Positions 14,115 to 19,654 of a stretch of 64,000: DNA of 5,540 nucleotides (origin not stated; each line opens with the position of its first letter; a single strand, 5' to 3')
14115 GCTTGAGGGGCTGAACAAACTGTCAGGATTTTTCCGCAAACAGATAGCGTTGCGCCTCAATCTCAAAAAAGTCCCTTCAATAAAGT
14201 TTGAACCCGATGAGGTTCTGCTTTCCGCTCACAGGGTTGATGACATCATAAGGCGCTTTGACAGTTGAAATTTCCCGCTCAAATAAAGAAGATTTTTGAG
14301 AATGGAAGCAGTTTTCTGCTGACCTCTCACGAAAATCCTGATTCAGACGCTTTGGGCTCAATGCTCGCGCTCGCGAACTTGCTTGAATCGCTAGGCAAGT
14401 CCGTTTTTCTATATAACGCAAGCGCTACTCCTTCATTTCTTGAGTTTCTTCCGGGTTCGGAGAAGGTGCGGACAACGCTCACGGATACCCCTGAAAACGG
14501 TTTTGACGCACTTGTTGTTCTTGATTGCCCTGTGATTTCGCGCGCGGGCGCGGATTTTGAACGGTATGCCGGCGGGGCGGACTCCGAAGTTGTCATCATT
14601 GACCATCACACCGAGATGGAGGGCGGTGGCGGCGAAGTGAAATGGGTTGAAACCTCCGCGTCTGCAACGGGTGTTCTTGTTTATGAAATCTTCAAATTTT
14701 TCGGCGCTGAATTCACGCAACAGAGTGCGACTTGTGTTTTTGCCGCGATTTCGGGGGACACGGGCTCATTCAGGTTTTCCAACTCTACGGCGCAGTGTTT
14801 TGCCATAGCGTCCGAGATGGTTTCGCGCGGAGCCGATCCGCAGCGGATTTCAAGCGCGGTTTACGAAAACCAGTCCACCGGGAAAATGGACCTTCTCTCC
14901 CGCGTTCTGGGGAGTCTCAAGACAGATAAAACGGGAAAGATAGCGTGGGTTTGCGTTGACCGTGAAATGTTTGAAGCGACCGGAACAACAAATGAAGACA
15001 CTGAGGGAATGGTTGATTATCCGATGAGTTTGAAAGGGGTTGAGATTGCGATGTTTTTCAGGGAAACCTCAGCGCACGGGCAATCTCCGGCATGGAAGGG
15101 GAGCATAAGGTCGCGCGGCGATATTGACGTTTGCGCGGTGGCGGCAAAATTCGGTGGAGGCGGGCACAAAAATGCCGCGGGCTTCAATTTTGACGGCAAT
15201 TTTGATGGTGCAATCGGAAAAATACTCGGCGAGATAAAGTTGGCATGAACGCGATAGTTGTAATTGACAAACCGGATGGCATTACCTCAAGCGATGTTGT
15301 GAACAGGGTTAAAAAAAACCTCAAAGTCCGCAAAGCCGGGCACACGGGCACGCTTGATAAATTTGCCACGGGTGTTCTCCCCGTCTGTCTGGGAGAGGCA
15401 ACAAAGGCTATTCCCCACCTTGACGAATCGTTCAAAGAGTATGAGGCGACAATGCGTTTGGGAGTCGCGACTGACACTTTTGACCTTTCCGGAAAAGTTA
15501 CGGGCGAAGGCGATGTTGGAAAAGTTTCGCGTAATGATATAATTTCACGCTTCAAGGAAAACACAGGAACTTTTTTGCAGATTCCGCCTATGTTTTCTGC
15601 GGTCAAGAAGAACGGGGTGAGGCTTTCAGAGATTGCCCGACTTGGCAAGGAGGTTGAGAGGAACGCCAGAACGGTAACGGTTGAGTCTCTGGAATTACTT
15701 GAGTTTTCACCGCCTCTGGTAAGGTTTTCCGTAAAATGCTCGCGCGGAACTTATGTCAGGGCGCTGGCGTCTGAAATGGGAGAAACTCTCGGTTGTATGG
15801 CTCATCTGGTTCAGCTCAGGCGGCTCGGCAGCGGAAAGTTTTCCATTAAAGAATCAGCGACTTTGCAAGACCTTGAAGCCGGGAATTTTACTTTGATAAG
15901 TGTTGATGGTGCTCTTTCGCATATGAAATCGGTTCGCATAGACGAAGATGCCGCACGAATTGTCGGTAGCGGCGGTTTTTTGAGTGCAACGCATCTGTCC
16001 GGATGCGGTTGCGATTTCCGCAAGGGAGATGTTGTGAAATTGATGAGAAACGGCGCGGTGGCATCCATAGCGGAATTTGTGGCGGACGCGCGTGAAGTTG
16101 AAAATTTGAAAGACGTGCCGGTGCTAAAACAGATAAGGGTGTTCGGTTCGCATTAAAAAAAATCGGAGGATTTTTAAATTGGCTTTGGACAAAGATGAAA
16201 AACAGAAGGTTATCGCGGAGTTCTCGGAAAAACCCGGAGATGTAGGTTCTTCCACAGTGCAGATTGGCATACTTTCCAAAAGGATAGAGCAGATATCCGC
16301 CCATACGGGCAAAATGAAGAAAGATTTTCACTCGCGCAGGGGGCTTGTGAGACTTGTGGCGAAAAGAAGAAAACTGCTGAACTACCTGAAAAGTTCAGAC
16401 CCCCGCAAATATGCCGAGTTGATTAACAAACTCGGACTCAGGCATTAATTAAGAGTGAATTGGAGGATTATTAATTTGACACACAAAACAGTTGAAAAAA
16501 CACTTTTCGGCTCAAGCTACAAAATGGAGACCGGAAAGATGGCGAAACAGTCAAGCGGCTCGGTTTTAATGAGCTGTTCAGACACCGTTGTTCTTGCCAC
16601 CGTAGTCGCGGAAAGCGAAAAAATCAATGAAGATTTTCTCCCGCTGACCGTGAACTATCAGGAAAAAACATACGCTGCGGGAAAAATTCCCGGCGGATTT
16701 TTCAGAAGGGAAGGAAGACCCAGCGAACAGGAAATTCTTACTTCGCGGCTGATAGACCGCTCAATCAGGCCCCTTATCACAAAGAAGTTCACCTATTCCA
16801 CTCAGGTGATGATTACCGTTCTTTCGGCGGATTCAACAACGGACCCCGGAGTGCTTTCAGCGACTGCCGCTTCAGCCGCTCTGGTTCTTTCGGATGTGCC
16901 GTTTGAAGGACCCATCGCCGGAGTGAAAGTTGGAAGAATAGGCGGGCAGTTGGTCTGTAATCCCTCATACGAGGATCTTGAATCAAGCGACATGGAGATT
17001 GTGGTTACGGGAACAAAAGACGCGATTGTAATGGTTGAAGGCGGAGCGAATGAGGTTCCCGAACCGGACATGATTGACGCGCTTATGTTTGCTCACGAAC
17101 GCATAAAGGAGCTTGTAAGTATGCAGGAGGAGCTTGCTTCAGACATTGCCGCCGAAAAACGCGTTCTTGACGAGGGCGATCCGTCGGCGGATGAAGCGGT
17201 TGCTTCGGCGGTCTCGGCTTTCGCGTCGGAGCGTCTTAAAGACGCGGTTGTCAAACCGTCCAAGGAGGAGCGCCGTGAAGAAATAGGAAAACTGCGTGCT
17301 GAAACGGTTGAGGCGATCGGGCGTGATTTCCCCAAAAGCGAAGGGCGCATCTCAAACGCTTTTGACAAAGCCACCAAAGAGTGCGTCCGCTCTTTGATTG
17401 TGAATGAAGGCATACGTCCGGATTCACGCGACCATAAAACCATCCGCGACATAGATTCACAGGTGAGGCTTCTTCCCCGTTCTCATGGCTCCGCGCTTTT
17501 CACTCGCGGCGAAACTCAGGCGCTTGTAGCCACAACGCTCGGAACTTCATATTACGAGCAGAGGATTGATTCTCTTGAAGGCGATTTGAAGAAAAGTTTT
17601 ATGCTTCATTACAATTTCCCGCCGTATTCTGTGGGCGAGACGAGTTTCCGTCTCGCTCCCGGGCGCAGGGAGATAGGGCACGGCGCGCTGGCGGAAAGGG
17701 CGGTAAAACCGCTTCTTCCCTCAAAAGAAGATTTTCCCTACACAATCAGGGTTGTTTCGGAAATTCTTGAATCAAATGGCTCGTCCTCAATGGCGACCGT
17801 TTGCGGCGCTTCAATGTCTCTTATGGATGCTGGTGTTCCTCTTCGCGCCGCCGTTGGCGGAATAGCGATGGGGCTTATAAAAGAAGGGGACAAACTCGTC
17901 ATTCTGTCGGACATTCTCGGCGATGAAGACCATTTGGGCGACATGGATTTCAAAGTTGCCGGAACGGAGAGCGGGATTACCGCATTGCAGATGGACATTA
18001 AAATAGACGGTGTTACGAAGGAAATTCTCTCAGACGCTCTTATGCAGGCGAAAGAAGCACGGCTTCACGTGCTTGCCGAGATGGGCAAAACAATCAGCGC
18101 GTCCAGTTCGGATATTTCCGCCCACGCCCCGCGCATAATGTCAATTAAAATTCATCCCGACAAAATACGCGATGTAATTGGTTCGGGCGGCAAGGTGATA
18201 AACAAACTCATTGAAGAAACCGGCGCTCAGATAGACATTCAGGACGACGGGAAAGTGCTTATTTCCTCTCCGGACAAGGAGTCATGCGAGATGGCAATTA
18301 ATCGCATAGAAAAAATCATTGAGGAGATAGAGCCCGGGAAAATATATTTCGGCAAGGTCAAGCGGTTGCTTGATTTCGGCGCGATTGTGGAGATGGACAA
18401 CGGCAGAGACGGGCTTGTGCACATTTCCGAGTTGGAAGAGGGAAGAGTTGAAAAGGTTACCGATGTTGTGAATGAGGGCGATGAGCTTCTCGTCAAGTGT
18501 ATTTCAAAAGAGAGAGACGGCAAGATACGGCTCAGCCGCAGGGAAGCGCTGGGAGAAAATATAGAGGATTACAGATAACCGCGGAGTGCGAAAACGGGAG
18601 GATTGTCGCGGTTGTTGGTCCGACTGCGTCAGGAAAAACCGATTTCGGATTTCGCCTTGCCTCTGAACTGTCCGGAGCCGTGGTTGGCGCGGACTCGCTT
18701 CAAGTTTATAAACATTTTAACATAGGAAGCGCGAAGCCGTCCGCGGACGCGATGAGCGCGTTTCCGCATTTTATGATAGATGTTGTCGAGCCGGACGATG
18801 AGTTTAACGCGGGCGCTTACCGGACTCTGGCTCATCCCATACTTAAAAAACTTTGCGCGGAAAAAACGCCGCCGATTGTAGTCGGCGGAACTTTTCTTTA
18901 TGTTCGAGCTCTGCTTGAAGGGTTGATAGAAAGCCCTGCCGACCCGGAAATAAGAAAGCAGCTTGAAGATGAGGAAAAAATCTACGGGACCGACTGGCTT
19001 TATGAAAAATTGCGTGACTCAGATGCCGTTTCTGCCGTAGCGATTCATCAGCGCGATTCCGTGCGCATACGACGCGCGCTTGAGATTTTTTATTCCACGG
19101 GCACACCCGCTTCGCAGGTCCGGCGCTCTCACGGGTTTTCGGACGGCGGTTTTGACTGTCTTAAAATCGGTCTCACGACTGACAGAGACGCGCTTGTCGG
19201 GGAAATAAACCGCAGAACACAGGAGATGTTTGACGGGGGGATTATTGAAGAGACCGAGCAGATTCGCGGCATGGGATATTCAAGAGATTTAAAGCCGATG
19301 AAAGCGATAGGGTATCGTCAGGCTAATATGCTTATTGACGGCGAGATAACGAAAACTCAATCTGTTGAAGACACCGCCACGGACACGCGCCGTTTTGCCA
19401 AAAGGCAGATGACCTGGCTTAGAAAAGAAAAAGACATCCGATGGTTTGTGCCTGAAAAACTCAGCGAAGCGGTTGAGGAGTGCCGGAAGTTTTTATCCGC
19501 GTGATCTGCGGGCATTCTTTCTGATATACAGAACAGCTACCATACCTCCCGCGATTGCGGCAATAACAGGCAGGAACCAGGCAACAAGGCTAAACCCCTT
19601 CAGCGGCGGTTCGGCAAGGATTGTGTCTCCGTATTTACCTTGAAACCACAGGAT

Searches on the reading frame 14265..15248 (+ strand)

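Call 36: search_protein_families(library=pfam, proteins=[window:14265-15248:+], max_evalue=0.00001)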
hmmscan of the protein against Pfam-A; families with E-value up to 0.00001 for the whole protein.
window:14265-15248:+ (327 aa): 2 families
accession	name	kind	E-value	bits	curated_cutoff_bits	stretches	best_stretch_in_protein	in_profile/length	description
PF01368.27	DHH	-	2.8e-14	53.9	28.1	1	18-162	3-125/125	DHH family, N-terminal domain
PF02272.25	DHHA1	-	7.5e-11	42.8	25.9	1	239-310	11-84/102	DHHA1 domain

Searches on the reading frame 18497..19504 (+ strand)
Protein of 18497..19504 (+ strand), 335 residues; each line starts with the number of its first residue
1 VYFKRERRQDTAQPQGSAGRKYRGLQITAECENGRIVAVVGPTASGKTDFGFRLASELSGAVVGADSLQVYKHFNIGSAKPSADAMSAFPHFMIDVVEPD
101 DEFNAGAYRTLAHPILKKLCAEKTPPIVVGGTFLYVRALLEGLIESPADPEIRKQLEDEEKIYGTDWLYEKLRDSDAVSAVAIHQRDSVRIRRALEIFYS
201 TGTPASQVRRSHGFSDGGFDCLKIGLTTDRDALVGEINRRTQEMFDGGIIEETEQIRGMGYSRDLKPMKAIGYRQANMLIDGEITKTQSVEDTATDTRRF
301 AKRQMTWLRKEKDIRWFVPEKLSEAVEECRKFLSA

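Call 36: search_protein_families(library=pfam, proteins=[window:18497-19504:+], max_evalue=0.00001)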
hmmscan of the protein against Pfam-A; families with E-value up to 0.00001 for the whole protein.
window:18497-19504:+ (335 aa): 2 families
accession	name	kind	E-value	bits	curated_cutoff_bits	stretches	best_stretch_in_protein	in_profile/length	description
PF01715.23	IPPT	-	1.9e-73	247.6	23.6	1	69-311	1-243/243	IPP transferase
PF01745.22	IPT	-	1e-06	28.8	20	1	36-86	3-53/233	Isopentenyl transferase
